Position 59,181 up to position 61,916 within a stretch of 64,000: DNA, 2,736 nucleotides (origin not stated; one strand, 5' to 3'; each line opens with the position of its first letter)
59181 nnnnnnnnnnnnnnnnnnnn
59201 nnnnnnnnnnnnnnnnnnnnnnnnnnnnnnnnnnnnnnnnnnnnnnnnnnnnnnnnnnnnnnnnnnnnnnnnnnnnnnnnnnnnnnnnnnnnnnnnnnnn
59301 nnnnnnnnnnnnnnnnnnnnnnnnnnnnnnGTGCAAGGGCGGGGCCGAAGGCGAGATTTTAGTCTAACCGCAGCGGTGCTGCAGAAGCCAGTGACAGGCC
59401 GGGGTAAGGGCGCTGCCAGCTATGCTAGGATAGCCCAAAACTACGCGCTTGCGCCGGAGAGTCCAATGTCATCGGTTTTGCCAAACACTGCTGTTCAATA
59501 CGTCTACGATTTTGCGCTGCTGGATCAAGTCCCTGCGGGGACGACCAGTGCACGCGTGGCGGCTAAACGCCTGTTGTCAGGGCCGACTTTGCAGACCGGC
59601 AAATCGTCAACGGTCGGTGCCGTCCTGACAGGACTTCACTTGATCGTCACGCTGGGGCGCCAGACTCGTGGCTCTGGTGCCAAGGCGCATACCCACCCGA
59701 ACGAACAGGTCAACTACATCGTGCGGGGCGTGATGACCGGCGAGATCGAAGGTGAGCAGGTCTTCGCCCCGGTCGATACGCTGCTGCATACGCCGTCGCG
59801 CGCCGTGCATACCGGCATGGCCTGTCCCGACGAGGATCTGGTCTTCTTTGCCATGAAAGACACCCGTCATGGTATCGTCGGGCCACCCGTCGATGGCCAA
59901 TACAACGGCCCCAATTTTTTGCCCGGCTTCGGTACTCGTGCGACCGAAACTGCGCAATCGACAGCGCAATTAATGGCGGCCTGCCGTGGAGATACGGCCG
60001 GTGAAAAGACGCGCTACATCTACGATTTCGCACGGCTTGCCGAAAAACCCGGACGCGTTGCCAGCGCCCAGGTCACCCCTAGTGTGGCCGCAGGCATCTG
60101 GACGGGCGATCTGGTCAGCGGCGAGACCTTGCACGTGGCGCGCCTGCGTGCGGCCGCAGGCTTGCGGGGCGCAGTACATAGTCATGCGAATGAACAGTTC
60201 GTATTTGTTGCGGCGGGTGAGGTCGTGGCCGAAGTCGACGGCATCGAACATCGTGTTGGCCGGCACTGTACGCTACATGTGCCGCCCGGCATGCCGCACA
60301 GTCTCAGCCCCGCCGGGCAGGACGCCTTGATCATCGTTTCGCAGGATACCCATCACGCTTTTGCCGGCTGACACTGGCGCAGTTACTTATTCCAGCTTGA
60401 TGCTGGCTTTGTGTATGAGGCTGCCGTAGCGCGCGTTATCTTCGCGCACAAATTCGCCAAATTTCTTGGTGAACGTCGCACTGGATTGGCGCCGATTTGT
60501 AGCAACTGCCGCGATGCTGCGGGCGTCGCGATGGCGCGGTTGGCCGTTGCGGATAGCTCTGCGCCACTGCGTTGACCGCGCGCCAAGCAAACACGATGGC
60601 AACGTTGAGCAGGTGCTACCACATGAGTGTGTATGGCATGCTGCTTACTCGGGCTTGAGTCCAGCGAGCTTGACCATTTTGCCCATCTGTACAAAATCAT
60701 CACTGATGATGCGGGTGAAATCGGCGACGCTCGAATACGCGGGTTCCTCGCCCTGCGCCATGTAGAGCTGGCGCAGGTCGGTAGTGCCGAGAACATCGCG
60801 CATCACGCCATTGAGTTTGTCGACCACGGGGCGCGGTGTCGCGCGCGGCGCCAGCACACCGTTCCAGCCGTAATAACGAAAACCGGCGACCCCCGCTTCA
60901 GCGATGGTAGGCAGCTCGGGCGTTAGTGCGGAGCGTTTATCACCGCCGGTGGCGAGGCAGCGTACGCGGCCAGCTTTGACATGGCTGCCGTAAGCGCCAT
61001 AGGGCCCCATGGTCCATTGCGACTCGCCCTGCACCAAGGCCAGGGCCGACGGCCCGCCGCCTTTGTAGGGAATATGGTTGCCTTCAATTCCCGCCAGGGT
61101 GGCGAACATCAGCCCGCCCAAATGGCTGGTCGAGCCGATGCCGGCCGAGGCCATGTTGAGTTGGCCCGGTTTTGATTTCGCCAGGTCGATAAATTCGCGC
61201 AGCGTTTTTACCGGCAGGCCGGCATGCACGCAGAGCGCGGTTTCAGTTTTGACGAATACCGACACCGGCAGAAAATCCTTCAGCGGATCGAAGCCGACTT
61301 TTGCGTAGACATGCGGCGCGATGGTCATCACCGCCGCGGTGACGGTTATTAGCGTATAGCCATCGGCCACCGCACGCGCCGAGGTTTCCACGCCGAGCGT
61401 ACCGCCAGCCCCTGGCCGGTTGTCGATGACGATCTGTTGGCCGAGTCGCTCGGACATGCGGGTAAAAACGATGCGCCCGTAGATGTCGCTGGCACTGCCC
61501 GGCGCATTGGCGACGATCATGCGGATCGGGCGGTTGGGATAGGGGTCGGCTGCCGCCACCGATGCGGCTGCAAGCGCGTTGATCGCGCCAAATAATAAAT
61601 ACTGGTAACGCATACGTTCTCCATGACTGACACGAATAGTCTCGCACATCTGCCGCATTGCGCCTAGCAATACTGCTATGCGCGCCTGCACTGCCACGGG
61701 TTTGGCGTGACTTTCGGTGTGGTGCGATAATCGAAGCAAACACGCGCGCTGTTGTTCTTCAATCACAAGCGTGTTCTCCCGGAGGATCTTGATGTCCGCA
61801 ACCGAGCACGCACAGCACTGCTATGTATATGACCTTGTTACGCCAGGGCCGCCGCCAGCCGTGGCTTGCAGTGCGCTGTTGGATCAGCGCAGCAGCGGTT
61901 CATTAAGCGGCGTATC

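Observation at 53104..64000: Accessory carboxylate-catabolic island: orphan Bug binding proteins, a Dml/DmdAB-like lyase-hydratase trio, bicupins, ACAD and an IPMDH-like dehydrogenase, with no membrane transporter or classical regulator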

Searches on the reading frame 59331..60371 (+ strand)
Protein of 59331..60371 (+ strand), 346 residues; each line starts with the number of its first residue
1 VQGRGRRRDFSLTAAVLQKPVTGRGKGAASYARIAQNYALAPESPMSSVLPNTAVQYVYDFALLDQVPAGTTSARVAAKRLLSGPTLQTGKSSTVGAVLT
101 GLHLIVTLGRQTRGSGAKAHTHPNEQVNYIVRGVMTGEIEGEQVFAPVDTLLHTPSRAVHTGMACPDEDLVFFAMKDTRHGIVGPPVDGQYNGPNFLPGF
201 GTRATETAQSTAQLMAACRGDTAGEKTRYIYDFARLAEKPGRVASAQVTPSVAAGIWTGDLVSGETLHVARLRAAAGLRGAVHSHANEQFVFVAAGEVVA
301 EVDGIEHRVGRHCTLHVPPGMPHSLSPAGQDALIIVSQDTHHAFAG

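Call 4: search_protein_families(library=pfam, proteins=[window:59331-60371:+])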
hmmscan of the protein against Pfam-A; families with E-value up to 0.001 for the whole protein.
window:59331-60371:+ (346 aa): 3 families
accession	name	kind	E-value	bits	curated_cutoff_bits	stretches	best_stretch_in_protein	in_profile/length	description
PF07883.17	Cupin_2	-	1.7e-17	63.3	27.2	2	279-335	10-66/70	Cupin domain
PF02311.25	AraC_binding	-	5.3e-10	39.6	21.1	1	282-331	18-67/135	AraC-like ligand binding domain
PF12973.13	Cupin_7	-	2.1e-05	24.7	27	0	110-174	39-99/105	ChrR Cupin-like domain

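Call 5: search_protein_families(library=ncbifam, proteins=[window:59331-60371:+])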
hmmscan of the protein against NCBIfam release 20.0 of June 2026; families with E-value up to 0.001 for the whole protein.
window:59331-60371:+ (346 aa): 1 family
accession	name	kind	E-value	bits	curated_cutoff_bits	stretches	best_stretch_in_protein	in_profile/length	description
NF049940.1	MandnitrLy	equivalog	0.00033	20.5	140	0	265-323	33-92/130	(R)-mandelonitrile lyase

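Call 30: search_solved_structures(query=window:59466-60371:+, max_evalue=0.01)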
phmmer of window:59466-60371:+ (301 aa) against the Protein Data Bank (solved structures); distinct sequences matched with E-value up to 0.01: 0.

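Call 33: find_homologous_proteins(query=window:59466-60371:+, max_evalue=0.00001)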
Query window:59466-60371:+ (301 aa): 513 proteins with E <= 0.00001 among 5447 candidates; the best 120 are listed.
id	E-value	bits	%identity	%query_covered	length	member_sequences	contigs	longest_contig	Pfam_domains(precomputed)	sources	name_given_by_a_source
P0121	4.0e-188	642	96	100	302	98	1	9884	PF07883.18,PF12973.14,PF02311.26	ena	-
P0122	6.3e-174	595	89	100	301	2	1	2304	PF07883.18,PF12973.14,PF02311.26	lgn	-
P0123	4.7e-159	547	81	100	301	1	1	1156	PF07883.18,PF12973.14,PF02311.26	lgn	-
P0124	6.8e-158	543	80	100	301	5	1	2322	PF07883.18,PF12973.14,PF02311.26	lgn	-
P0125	3.4e-157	540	80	100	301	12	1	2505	PF07883.18,PF12973.14,PF02311.26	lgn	-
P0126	6.0e-157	540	83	96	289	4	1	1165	PF07883.18,PF02311.26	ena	-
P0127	5.1e-156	537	79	100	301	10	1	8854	PF07883.18,PF02311.26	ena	-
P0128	7.7e-156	536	80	100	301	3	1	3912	PF07883.18,PF12973.14,PF02311.26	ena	-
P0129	1.5e-155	535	79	100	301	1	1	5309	PF07883.18,PF02311.26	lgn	-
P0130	8.1e-151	520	78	97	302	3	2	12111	PF07883.18,PF02311.26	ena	-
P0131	3.3e-136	472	73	100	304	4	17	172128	PF07883.18,PF12973.14,PF02311.26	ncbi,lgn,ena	-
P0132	6.2e-135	467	73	100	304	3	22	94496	PF07883.18,PF12973.14,PF02311.26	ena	-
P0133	3.7e-133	462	70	100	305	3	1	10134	PF07883.18,PF12973.14,PF02311.26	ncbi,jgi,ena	jgi:quercetin dioxygenase-like cupin family protein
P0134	6.8e-133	461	68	100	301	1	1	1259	PF07883.18,PF12973.14,PF02311.26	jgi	jgi:quercetin dioxygenase-like cupin family protein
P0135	3.4e-132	458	70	100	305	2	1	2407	PF07883.18,PF12973.14,PF02311.26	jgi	-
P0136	4.2e-131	455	71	100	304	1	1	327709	PF07883.18,PF12973.14,PF02311.26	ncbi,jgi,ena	jgi:quercetin dioxygenase-like cupin family protein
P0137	1.4e-130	453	66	100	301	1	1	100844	PF07883.18,PF12973.14,PF02311.26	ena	-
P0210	3.9e-108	379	59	99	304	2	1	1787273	PF07883.18,PF02311.26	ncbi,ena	-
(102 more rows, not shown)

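Call 34: find_encoding_contigs(protein=P0136, flank=8000, max_places=1)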
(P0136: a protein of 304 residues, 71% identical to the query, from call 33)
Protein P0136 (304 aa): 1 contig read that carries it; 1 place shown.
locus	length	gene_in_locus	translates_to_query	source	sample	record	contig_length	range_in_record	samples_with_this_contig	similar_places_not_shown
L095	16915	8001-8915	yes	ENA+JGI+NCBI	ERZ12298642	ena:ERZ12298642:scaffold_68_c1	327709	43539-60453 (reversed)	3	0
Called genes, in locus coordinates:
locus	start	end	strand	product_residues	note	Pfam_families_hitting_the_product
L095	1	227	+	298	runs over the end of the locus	PF13714:PEP_mutase, PF00463:ICL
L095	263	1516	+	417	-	PF00330:Aconitase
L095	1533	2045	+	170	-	PF00694:Aconitase_C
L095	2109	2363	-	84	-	-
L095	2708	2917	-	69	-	PF00313:CSD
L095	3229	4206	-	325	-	PF03401:TctC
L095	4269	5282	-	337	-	PF24827:AstE_AspA_cat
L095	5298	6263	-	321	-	PF03401:TctC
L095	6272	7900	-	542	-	PF01425:Amidase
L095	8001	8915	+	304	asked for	PF12973:Cupin_7 (faint), PF02311:AraC_binding (faint), PF07883:Cupin_2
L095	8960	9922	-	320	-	PF03401:TctC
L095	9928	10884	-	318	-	PF03401:TctC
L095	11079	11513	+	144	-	PF03928:HbpS-like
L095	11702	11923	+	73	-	-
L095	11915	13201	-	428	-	PF04577:Glyco_transf_61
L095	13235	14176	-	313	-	PF00701:DHDPS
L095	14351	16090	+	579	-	PF00920:ILVD_EDD_N, PF24877:ILV_EDD_C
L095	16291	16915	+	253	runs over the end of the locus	PF03328:HpcH_HpaI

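Call 35: find_encoding_contigs(protein=P0210, flank=8000, max_places=1)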
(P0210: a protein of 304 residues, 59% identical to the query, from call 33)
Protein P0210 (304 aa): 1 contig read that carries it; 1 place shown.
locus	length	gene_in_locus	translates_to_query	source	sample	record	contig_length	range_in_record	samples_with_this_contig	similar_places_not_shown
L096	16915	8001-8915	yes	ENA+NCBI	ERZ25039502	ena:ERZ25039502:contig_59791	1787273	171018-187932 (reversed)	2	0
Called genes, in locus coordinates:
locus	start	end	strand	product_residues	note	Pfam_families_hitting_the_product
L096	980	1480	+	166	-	PF00694:Aconitase_C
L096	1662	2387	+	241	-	PF07883:Cupin_2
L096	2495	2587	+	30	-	-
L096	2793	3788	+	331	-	PF03480:DctP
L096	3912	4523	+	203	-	PF04290:DctQ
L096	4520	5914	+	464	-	PF06808:DctM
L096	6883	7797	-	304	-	PF03401:TctC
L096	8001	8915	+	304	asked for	PF02311:AraC_binding (faint), PF07883:Cupin_2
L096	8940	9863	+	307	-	PF02311:AraC_binding (faint), PF07883:Cupin_2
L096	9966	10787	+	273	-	PF02311:AraC_binding (faint), PF07883:Cupin_2, PF06249:EutQ (faint), PF05899:Cupin_3 (weak), PF07883:Cupin_2 (weak)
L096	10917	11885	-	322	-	PF03401:TctC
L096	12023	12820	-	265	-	PF09084:NMT1, PF16868:NMT1_3 (weak)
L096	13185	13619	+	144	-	PF03928:HbpS-like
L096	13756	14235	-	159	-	PF03401:TctC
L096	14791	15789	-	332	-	PF03401:TctC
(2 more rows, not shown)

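Call 36: find_encoding_contigs(protein=P0137, flank=8000, max_places=1)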
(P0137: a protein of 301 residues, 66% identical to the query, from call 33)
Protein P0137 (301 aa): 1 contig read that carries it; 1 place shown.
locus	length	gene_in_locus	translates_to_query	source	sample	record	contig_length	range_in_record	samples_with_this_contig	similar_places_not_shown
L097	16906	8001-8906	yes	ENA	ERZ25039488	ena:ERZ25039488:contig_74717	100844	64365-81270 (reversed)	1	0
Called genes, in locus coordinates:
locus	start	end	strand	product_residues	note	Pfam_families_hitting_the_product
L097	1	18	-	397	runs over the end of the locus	PF07690:MFS_1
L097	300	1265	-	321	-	PF03401:TctC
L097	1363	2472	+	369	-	PF03401:TctC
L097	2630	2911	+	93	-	PF13714:PEP_mutase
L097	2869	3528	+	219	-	PF00463:ICL, PF13714:PEP_mutase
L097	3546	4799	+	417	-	PF00330:Aconitase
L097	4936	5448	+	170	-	PF00694:Aconitase_C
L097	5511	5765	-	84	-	-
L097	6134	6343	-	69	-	PF00313:CSD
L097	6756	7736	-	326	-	PF03401:TctC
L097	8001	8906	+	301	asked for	PF12973:Cupin_7 (faint), PF07883:Cupin_2, PF02311:AraC_binding (weak), PF07883:Cupin_2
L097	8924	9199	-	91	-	-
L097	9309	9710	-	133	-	PF03401:TctC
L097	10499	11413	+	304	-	PF07883:Cupin_2, PF02311:AraC_binding (faint), PF07883:Cupin_2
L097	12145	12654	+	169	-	PF00441:Acyl-CoA_dh_1, PF08028:Acyl-CoA_dh_2 (weak)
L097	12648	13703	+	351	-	PF00180:Iso_dh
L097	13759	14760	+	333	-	PF03401:TctC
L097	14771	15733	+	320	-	PF03401:TctC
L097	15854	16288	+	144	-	PF03928:HbpS-like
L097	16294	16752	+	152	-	PF00190:Cupin_1 (weak), PF02311:AraC_binding, PF07883:Cupin_2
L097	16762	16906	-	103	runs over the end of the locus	PF04577:Glyco_transf_61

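Call 59: predict_structure(alignment_id=A4)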
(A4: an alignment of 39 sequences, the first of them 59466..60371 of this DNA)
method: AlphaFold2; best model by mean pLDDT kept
length: 301 residues; sequences in the alignment: 39
mean_pLDDT: 86.2   pTM: 0.88
mean pLDDT of the five models: 86.2, 85.5, 84.2, 84.2, 83.0
residues with pLDDT >= 90: 176; 70-90: 82; 50-70: 26; < 50: 17
segments of 3 or more residues with pLDDT < 50: 1-7, 146-148, 175-179
pLDDT, mean of each block of 10 residues (from residue 1): 53 95 94 79 59 95 90 80 95 87 94 85 93 75 53 81 89 57 86 78 94 97 98 96 98 95 98 97 97 97 86
secondary structure, 60 per line:
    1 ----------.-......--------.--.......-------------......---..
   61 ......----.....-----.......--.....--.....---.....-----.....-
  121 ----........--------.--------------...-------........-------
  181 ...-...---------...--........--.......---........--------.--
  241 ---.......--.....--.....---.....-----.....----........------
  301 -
elements in order: E13-15 E30-36 E50-55 E59-66 E71-75 E81-87 E90-94 E97-101 E105-109 E115-119 E125-132 H166-173 E181-183 E185-187 E197-199 E202-209 E212-218 E222-229 E244-250 E253-257 E260-264 E268-272 E278-282 E287-294

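Call 61: fold_search(model_id=the predicted structure, library=pdb)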
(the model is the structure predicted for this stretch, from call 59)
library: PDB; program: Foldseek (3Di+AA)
matches with E <= 10: 1876; with E <= 0.001: 463
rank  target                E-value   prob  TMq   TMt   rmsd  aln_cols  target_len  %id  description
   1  8hfb_A                2.4e-14  1.00  0.52  0.49  11.4       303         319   13  Evolved variant of quercetin 2,4-dioxygenase from Bacillus subtilis (released 2023-03-08)
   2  2uyb                  7.8e-14  1.00  0.57  0.46  10.0       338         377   15  S161A mutant of Bacillus subtilis Oxalate Decarboxylase OxdC (released 2007-08-21)
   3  5hi0                  8.2e-14  1.00  0.57  0.47   9.9       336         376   15  The Substrate Binding Mode and Chemical Basis of a Reaction Specificity Switch in Oxalate Decarboxylase (released 2016-04-06)
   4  1uw8                  8.2e-14  1.00  0.55  0.45  10.2       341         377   16  CRYSTAL STRUCTURE OF OXALATE DECARBOXYLASE (released 2004-02-19)
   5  8hfb_B                1.1e-13  1.00  0.51  0.49  11.2       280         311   14  Evolved variant of quercetin 2,4-dioxygenase from Bacillus subtilis (released 2023-03-08)
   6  4met_A                1.3e-13  1.00  0.56  0.46  10.2       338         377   15  Assigning the EPR Fine Structure Parameters of the Mn(II) Centers in Bacillus subtilis Oxalate Decarboxylase by Site-D (released 2014-03-05)
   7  2uya                  1.7e-13  1.00  0.56  0.46   9.9       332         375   14  DEL162-163 mutant of Bacillus subtilis Oxalate Decarboxylase OxdC (released 2007-08-21)
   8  6tzp                  2.1e-13  1.00  0.55  0.45  10.2       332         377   15  W96F Oxalate Decarboxylase (B. subtilis) (released 2021-02-17)
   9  2v09                  2.2e-13  1.00  0.57  0.47   9.9       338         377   15  SENS161-164DSSN mutant of Bacillus subtilis Oxalate Decarboxylase OxdC (released 2007-10-30)
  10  2uy9                  3.3e-13  1.00  0.56  0.46  10.2       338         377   15  E162A mutant of Bacillus subtilis Oxalate Decarboxylase OxdC (released 2007-08-21)
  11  2uy8                  4.7e-13  1.00  0.57  0.47  10.1       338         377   15  R92A mutant of Bacillus subtilis Oxalate Decarboxylase OxdC (released 2007-08-21)
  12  5vg3_A                4.7e-13  1.00  0.55  0.44  10.3       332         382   14  Structure of Oxalate Decarboxylase from Bacillus subtilis at pH 4.6 (released 2017-10-18)
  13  1y3t_A                5.2e-13  1.00  0.50  0.46  11.0       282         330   14  Crystal structure of YxaG, a dioxygenase from Bacillus subtilis (released 2005-01-18)
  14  5vg3_B                5.5e-13  1.00  0.54  0.44  10.5       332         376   14  Structure of Oxalate Decarboxylase from Bacillus subtilis at pH 4.6 (released 2017-10-18)
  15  6ufi                  5.7e-13  1.00  0.55  0.45  10.3       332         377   14  W96Y Oxalate Decarboxylase (Bacillus subtilis) (released 2020-09-30)
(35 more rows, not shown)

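Call 71: find_encoding_contigs(protein=P0132, flank=10000, max_places=1)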
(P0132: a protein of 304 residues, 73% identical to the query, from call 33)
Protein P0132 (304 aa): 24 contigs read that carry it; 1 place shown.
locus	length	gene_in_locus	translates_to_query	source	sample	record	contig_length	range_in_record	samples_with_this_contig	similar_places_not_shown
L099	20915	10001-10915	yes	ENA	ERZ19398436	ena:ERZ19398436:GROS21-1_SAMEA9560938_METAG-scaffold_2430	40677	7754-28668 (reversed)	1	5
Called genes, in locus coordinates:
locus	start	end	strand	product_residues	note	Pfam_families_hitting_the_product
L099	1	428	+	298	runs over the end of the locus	PF13714:PEP_mutase, PF00463:ICL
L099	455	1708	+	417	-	PF00330:Aconitase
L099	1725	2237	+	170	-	PF00694:Aconitase_C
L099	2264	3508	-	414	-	PF20239:DUF6596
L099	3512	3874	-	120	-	PF03795:YCII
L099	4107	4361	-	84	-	-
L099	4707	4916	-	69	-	PF00313:CSD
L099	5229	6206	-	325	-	PF03401:TctC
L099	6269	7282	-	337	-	PF24827:AstE_AspA_cat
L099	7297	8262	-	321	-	PF03401:TctC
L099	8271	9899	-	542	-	PF01425:Amidase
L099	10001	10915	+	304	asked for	PF12973:Cupin_7 (faint), PF02311:AraC_binding (faint), PF07883:Cupin_2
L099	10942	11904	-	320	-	PF03401:TctC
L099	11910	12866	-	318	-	PF03401:TctC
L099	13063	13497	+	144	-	PF03928:HbpS-like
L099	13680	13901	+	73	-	-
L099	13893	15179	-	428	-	PF04577:Glyco_transf_61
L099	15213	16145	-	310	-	PF00701:DHDPS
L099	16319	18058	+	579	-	PF00920:ILVD_EDD_N, PF24877:ILV_EDD_C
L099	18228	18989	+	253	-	PF03328:HpcH_HpaI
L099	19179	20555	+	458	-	PF00939:Na_sulph_symp, PF03600:CitMHS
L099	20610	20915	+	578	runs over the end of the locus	PF13145:Rotamase_2, PF00639:Rotamase, PF13616:Rotamase_3, PF13103:TonB_2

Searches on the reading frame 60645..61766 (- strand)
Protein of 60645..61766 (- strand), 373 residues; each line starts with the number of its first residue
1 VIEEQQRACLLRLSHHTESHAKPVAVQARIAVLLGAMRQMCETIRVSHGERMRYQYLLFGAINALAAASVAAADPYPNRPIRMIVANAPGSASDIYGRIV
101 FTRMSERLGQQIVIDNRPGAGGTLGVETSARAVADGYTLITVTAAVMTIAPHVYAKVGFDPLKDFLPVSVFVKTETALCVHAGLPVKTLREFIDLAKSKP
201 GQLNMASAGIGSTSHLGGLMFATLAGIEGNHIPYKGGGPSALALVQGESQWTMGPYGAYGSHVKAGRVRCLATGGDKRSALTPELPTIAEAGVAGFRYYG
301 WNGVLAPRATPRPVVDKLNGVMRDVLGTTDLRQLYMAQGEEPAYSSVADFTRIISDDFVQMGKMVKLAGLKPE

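Call 4: search_protein_families(library=pfam, proteins=[window:60645-61766:-])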
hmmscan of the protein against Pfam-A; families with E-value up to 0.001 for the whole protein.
window:60645-61766:- (373 aa): 1 family
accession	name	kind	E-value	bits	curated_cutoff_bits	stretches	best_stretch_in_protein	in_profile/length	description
PF03401.19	TctC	-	4.9e-65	220.2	27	1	98-369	3-273/274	Tripartite tricarboxylate transporter family receptor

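Call 5: search_protein_families(library=ncbifam, proteins=[window:60645-61766:-])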
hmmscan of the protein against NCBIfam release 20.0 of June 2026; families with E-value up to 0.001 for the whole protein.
window:60645-61766:- (373 aa): 0 families
